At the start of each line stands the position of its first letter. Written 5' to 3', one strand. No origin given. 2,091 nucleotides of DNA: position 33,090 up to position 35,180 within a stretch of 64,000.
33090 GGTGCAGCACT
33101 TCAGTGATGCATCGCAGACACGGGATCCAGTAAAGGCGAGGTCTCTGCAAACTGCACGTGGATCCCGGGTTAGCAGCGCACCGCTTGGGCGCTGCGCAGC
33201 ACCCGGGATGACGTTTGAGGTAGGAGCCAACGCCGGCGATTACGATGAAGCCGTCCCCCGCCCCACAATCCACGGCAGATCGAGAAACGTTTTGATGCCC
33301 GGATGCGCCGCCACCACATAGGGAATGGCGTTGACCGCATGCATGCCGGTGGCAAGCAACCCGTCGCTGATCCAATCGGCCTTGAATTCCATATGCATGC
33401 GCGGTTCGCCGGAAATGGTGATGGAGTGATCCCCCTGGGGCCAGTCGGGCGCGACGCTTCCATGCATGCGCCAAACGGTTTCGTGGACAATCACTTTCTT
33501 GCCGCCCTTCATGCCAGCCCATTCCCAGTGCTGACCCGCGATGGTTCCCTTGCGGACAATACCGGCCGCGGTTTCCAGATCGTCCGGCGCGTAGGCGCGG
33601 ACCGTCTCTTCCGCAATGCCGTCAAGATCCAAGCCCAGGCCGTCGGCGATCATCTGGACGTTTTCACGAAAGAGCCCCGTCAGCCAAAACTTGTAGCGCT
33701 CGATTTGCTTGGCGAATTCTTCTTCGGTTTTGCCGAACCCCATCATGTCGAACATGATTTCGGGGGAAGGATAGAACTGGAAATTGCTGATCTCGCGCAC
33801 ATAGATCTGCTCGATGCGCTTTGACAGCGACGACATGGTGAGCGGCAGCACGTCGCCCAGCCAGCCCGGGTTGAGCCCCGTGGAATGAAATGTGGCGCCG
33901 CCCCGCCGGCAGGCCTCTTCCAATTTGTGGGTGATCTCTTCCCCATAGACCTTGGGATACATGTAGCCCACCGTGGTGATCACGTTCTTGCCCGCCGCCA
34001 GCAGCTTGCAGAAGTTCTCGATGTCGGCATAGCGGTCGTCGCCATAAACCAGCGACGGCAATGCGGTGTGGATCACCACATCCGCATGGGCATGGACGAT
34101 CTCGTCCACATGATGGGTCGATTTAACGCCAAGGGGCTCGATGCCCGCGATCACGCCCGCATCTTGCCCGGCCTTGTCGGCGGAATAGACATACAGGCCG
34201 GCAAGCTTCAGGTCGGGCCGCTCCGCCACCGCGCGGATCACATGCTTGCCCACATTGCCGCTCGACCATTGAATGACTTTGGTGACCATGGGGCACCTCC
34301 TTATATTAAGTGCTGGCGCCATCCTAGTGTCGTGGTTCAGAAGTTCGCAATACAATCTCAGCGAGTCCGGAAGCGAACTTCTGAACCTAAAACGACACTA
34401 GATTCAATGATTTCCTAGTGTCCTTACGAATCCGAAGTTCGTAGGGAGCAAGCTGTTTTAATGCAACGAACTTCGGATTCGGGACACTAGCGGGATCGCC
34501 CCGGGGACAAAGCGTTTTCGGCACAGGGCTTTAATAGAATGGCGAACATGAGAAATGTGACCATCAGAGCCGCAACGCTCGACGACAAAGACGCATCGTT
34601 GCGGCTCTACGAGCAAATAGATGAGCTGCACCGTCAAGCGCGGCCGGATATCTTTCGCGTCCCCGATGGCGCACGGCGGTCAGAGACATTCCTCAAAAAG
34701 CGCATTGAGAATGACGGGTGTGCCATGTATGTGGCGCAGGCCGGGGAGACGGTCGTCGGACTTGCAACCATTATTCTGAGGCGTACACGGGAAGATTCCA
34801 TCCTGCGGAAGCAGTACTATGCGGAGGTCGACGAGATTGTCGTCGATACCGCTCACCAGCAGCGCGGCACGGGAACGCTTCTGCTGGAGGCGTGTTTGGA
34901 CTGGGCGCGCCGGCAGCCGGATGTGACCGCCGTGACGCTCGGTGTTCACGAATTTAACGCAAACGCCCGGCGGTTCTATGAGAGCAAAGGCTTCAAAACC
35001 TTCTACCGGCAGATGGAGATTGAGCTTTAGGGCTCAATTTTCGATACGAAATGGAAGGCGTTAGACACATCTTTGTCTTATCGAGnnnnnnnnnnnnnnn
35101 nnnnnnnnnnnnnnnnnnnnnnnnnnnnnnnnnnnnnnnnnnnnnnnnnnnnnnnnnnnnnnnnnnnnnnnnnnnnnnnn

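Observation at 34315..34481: Tandem pair of diverged ~77-bp hairpin elements framed by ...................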

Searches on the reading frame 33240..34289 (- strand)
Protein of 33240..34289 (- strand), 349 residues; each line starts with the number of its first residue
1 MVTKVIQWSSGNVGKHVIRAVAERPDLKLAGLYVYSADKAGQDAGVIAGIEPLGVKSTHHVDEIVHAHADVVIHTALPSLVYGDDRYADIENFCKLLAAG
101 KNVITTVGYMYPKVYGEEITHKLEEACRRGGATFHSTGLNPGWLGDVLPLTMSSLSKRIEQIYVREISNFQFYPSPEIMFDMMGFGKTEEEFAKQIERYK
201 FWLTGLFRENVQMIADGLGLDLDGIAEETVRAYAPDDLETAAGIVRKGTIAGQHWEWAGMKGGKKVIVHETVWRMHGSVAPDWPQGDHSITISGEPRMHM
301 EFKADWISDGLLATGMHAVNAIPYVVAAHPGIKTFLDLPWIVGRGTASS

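Call 15: find_encoding_contigs(protein=window:33240-34289:-, flank=10000, max_places=10)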
Protein window:33240-34289:- (349 aa): 1 contig read that carries it; 1 place shown.
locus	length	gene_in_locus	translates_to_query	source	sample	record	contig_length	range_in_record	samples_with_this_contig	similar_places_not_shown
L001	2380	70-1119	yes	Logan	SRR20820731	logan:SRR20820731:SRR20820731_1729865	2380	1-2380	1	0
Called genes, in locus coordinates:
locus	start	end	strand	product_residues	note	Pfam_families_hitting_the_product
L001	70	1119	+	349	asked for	PF01113:DapB_N, PF19328:DAP_DH_C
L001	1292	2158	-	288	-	-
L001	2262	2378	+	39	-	?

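Call 16: search_protein_families(library=pfam, proteins=[window:33240-34289:-])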
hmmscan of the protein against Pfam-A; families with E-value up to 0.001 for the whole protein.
window:33240-34289:- (349 aa): 2 families
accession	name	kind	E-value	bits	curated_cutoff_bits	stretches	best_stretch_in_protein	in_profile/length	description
PF19328.4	DAP_DH_C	-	1.5e-22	80.7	23.3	1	146-340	4-192/206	2,4-diaminopentanoate dehydrogenase C-terminal domain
PF01113.26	DapB_N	-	3.6e-08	34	25.6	1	10-82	9-81/124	Dihydrodipicolinate reductase, N-terminus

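Call 53: find_homologous_proteins(query=window:33240-34289:-, max_evalue=1e-60)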
Query window:33240-34289:- (349 aa): 735 proteins with E <= 1e-60 among 8000 candidates; the best 120 are listed.
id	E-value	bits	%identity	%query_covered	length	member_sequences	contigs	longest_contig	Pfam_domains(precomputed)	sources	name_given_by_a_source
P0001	5.5e-238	807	100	100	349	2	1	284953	PF01113.27,PF19328.5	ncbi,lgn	-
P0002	8.1e-209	711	87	100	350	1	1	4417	PF01113.27,PF19328.5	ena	-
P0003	1.8e-207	706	85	100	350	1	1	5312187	PF01113.27,PF19328.5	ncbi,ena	-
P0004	2.2e-206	703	86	100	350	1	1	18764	PF01113.27,PF19328.5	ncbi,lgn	-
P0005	1.2e-186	638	79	99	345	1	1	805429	PF01113.27,PF19328.5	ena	-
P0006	1.1e-185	635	78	99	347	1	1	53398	PF01113.27,PF19328.5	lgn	-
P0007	1.3e-179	615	75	100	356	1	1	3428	PF01113.27,PF19328.5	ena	-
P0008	2.0e-179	614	75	99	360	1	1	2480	PF01113.27,PF19328.5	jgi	jgi:hypothetical protein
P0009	7.1e-179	612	75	99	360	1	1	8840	PF01113.27,PF19328.5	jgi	jgi:hypothetical protein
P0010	8.8e-179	612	75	99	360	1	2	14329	PF01113.27,PF19328.5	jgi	jgi:hypothetical protein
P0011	3.2e-178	610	75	100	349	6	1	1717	PF01113.27,PF19328.5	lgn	-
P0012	3.5e-178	610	75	99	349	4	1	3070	PF01113.27,PF19328.5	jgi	-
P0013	1.8e-177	608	75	99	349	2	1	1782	PF01113.27,PF19328.5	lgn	-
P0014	7.6e-177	606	75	99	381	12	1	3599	PF01113.27,PF19328.5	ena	-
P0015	7.7e-177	605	74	99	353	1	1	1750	PF01113.27,PF19328.5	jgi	jgi:hypothetical protein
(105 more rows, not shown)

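Call 54: find_encoding_contigs(protein=P0003, flank=4000, max_places=3)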
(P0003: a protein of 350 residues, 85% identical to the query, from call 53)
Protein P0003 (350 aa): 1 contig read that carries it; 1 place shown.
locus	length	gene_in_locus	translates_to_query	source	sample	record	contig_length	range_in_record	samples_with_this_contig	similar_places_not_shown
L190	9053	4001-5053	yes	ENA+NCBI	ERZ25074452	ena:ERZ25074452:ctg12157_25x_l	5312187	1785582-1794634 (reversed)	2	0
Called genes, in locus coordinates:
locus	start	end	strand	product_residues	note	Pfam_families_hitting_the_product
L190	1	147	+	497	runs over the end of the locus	PF07969:Amidohydro_3, PF01979:Amidohydro_1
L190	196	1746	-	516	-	PF00355:Rieske, PF00848:Ring_hydroxyl_A (weak)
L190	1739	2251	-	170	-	-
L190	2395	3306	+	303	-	PF13391:HNH_2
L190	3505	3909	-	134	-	PF24722:DUF7674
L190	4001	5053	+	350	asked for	PF01113:DapB_N, PF19328:DAP_DH_C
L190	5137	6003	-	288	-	-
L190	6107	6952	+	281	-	-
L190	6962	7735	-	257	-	PF00106:adh_short, PF08659:KR (weak), PF13561:adh_short_C2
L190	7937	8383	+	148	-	PF03061:4HBT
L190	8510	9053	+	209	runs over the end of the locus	-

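Call 55: find_encoding_contigs(protein=P0004, flank=4000, max_places=3)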
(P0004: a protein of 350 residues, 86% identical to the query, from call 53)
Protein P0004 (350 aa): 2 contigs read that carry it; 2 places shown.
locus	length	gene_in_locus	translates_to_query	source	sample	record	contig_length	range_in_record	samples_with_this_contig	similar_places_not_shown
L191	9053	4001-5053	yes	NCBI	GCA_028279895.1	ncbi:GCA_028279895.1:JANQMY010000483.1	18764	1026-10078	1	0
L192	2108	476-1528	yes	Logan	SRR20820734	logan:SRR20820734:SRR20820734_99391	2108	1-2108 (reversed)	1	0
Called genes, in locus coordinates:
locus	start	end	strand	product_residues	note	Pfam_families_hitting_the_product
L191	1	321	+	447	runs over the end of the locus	?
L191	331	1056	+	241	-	-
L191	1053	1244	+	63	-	-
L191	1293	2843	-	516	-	PF00355:Rieske, PF00848:Ring_hydroxyl_A (weak)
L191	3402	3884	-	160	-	PF13302:Acetyltransf_3, PF13420:Acetyltransf_4 (weak), PF00583:Acetyltransf_1, PF13673:Acetyltransf_10, PF13508:Acetyltransf_7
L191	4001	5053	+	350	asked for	PF01113:DapB_N, PF19328:DAP_DH_C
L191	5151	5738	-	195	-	-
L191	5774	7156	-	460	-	PF21088:MS_channel_1st (weak), PF00924:MS_channel_2nd, PF21082:MS_channel_3rd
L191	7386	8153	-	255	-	PF00106:adh_short, PF08659:KR (weak), PF13561:adh_short_C2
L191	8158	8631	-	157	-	PF12802:MarR_2, PF13412:HTH_24, PF21863:HTH_67 (weak), PF01047:MarR, PF09339:HTH_IclR (weak), PF13463:HTH_27 (weak), PF13545:HTH_Crp_2 (faint), PF00392:GntR (weak)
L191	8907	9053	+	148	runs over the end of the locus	PF03061:4HBT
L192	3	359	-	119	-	?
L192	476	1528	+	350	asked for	PF01113:DapB_N, PF19328:DAP_DH_C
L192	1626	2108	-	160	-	?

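Call 56: find_encoding_contigs(protein=P0002, flank=4000, max_places=3)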
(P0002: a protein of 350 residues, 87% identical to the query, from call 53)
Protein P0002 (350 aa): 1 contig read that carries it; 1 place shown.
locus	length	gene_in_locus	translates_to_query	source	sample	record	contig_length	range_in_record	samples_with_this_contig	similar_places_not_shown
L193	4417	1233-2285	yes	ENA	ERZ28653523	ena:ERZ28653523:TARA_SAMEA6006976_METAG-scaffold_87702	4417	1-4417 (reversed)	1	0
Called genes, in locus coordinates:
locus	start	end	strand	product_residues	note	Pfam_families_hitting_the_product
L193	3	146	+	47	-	?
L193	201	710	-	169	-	PF13302:Acetyltransf_3, PF00583:Acetyltransf_1, PF13673:Acetyltransf_10, PF13508:Acetyltransf_7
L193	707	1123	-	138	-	PF24722:DUF7674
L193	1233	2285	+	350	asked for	PF01113:DapB_N, PF19328:DAP_DH_C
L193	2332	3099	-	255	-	PF00106:adh_short, PF08659:KR (weak), PF13561:adh_short_C2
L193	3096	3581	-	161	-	PF12802:MarR_2, PF13412:HTH_24, PF01047:MarR, PF13463:HTH_27 (weak)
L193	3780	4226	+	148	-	PF03061:4HBT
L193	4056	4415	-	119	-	?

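Call 57: find_encoding_contigs(protein=P0005, flank=4000, max_places=3)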
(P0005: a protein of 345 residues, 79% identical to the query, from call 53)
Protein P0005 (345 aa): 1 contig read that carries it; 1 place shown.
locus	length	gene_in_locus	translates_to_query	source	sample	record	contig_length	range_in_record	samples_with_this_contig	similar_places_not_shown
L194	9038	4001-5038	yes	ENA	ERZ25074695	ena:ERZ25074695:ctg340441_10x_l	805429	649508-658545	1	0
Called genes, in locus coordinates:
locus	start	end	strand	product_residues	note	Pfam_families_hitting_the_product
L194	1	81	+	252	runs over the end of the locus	-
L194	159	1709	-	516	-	PF00355:Rieske, PF00848:Ring_hydroxyl_A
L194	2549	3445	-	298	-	PF24722:DUF7674, PF13420:Acetyltransf_4, PF00583:Acetyltransf_1, PF13673:Acetyltransf_10, PF13508:Acetyltransf_7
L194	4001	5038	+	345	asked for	PF01113:DapB_N, PF19328:DAP_DH_C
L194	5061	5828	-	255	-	PF00106:adh_short, PF08659:KR (weak), PF13561:adh_short_C2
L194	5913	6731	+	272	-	PF09130:DUF1932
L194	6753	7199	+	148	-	PF03061:4HBT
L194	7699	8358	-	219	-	PF00070:Pyr_redox (faint), PF07992:Pyr_redox_2, PF13450:NAD_binding_8 (faint), PF13738:Pyr_redox_3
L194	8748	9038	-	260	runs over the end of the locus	PF00106:adh_short, PF08659:KR, PF13561:adh_short_C2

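Call 62: list_cluster_members(proteins=[P0001, P0004, P0003])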
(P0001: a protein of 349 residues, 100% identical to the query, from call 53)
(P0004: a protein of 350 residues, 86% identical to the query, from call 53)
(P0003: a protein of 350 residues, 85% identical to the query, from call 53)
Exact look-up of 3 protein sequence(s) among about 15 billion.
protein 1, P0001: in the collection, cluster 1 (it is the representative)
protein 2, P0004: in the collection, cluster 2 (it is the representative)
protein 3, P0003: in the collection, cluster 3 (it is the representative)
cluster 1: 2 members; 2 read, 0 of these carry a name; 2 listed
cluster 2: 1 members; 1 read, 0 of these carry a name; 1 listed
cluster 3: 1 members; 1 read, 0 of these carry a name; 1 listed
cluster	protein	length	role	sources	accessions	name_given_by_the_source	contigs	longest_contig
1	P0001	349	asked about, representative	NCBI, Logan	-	-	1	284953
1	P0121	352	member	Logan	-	-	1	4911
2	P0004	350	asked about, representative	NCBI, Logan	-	-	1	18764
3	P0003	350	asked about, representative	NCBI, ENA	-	-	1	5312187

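Call 63: find_encoding_contigs(protein=P0121, flank=4000, max_places=3)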
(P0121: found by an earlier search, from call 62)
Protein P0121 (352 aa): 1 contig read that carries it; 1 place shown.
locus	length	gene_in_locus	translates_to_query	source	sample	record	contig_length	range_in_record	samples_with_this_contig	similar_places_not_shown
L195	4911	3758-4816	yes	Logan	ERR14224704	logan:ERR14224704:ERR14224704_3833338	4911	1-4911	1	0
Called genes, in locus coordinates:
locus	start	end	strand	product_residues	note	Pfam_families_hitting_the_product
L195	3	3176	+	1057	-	?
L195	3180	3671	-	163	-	PF13302:Acetyltransf_3, PF00583:Acetyltransf_1, PF13420:Acetyltransf_4, PF13673:Acetyltransf_10, PF13508:Acetyltransf_7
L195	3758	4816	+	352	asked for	PF01113:DapB_N (weak), PF19328:DAP_DH_C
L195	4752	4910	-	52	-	?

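Call 64: find_encoding_contigs(protein=P0006, flank=3000, max_places=3)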
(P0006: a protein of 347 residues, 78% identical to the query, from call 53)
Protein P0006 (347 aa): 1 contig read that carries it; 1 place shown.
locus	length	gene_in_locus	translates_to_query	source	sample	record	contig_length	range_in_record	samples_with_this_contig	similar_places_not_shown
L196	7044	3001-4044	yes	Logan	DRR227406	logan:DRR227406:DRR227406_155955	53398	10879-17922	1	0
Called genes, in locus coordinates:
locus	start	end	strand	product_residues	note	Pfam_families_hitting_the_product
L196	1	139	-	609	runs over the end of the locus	PF00355:Rieske, PF00848:Ring_hydroxyl_A (weak)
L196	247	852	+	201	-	-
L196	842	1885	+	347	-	PF23414:Beta-prop_EML_2 (faint), PF02239:Cytochrom_D1 (faint)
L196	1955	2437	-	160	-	PF13302:Acetyltransf_3 (weak), PF13420:Acetyltransf_4 (weak), PF00583:Acetyltransf_1, PF13673:Acetyltransf_10, PF13508:Acetyltransf_7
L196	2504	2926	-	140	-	PF24722:DUF7674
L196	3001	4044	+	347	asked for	PF01113:DapB_N (weak), PF19328:DAP_DH_C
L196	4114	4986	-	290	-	-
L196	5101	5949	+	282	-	-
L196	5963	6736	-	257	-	PF13561:adh_short_C2, PF00106:adh_short, PF08659:KR (weak)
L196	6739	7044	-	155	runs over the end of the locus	PF12802:MarR_2, PF01047:MarR, PF13463:HTH_27 (weak), PF13545:HTH_Crp_2 (faint)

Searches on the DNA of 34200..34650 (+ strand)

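Call 10: search_rna_families(source=window, start=34200, end=34650, threshold=evalue, max_evalue=10)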
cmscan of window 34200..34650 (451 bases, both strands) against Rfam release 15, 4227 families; matches with E-value up to 10: 6.
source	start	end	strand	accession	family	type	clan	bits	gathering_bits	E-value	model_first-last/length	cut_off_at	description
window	34325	34400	+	RF03956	mir-737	Gene; miRNA;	-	22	60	0.46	1-63/63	no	mir-737 microRNA precursor family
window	34325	34400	-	RF03956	mir-737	Gene; miRNA;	-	19.6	60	1.7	1-63/63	no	mir-737 microRNA precursor family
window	34543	34620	-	RF00766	mir-335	Gene; miRNA;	-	14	64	4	1-92/92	no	mir-335 microRNA precursor family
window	34425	34483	+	RF04267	mir-362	Gene; miRNA;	-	13.7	80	6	1-65/65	no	mir-362 microRNA precursor family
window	34330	34395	-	RF00696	mir-203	Gene; miRNA;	-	12.7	65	6.7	1-80/80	no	mir-203 microRNA precursor family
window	34312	34434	-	RF02209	WT1-AS_7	Gene; lncRNA;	-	8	50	4.3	171-294/294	no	WT1 antisense RNA conserved region 7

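Call 33: search_dna_similar(query=window:34310-34505:+, collection=plasmids, mode=distant, max_rows=40, max_evalue=0.001)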
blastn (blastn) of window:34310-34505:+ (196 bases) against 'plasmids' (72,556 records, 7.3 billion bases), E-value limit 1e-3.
Records with a match: 1; places in all: 1; records where one place covers at least 80% of the query: 0.
Best place of each record, by identity: >=99% 1.
By first word of the organism name: Roseomonas 1.
By predicted mobility (MOB-suite, as given by PLSDB): non-mobilizable 1.
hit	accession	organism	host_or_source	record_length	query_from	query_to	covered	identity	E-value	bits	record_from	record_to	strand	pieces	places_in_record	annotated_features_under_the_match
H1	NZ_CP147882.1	Roseomonas mucosa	cell culture,Styx glacier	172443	158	185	14%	100.0%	3e-4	52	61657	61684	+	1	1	IS630 family transposase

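Call 35: get_annotated_region(hit=H1, flank=2500)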
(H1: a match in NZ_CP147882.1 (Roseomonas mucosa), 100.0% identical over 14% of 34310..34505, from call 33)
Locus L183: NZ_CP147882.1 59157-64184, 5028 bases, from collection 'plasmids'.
description: Roseomonas mucosa strain GlSt084 plasmid p2, complete sequence
organism: Roseomonas mucosa (NCBI taxid 207340)
taxonomy: Bacteria; Pseudomonadota; Alphaproteobacteria; Rhodospirillales; Acetobacteraceae; Roseomonas; Roseomonas mucosa
host: -; source: cell culture,Styx glacier; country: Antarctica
typing (MOB-suite, as given by PLSDB): non-mobilizable
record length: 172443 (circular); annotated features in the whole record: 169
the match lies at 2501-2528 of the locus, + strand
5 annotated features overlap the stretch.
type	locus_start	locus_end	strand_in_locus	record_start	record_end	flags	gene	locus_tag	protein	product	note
CDS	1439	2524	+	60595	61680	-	-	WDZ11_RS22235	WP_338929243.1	IS630 family transposase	-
CDS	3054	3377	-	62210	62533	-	-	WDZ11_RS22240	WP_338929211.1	HU family DNA-binding protein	GO:0030261 - chromosome condensation [Evidence IEA]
CDS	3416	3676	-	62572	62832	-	-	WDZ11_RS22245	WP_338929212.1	hypothetical protein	-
CDS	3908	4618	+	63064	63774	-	-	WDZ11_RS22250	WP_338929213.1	hypothetical protein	-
CDS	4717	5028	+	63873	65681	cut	-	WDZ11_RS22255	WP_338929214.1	DNA cytosine methyltransferase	-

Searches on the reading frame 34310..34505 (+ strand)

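Call 73: search_protein_families(library=pfam, proteins=[L183:1439-2521:+])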
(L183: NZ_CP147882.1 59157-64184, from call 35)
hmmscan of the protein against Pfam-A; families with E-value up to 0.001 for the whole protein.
L183:1439-2521:+ (361 aa): 5 families
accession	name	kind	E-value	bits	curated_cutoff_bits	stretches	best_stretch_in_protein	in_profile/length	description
PF13358.12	DDE_3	-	1.7e-21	77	28.6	1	164-308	2-144/146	DDE superfamily endonuclease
PF13565.12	HTH_32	-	1.8e-14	54.5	33.7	1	52-123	1-73/73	Homeodomain-like domain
PF13551.12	HTH_29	-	4e-11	43.3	28.1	1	26-84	1-61/64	Winged helix-turn helix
PF13384.12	HTH_23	-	1.8e-10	40.7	24.6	1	24-69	5-50/50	Homeodomain-like domain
PF13518.12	HTH_28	-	1.9e-10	41.1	25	1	26-75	2-51/52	Helix-turn-helix domain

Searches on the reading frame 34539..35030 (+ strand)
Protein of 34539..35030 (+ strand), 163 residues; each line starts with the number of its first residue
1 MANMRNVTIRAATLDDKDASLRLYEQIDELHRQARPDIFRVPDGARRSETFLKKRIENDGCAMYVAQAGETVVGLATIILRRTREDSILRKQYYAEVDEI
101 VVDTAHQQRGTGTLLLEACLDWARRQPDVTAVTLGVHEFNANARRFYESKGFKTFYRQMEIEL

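Call 16: search_protein_families(library=pfam, proteins=[window:34539-35030:+])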
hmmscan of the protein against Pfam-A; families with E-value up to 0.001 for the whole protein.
window:34539-35030:+ (163 aa): 7 families
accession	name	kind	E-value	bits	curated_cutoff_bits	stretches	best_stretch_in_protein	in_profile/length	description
PF00583.31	Acetyltransf_1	-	7.2e-18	65.4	20.7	1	40-152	13-116/116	Acetyltransferase (GNAT) family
PF13508.13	Acetyltransf_7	-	1.9e-12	47.8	27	1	61-153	3-83/84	Acetyltransferase (GNAT) domain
PF13673.13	Acetyltransf_10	-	2.3e-11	44.2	23.6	1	52-157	22-112/128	Acetyltransferase (GNAT) domain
PF13420.13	Acetyltransf_4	-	6.9e-09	36.3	24.3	1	9-155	1-137/155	Acetyltransferase (GNAT) domain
PF13302.13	Acetyltransf_3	-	2.1e-08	35.4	25.4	1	7-153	2-138/138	Acetyltransferase (GNAT) domain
PF13480.13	Acetyltransf_6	-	8.7e-05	23.1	22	1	7-135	20-135/143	Acetyltransferase (GNAT) domain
PF08445.16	FR47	-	9e-05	22.8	22.1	1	87-154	15-79/86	FR47-like protein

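Call 18: find_encoding_contigs(protein=window:34539-35030:+, flank=10000, max_places=10)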
Protein window:34539-35030:+ (163 aa): 1 contig read that carries it; 1 place shown.
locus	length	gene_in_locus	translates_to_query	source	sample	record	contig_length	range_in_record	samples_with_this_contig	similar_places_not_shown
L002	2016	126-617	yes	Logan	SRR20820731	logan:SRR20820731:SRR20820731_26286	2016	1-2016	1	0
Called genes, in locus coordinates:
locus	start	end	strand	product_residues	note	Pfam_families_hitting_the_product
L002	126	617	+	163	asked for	PF13302:Acetyltransf_3, PF13420:Acetyltransf_4, PF00583:Acetyltransf_1, PF13673:Acetyltransf_10, PF13508:Acetyltransf_7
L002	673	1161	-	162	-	-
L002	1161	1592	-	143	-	PF13274:SocA_Panacea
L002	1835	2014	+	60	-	?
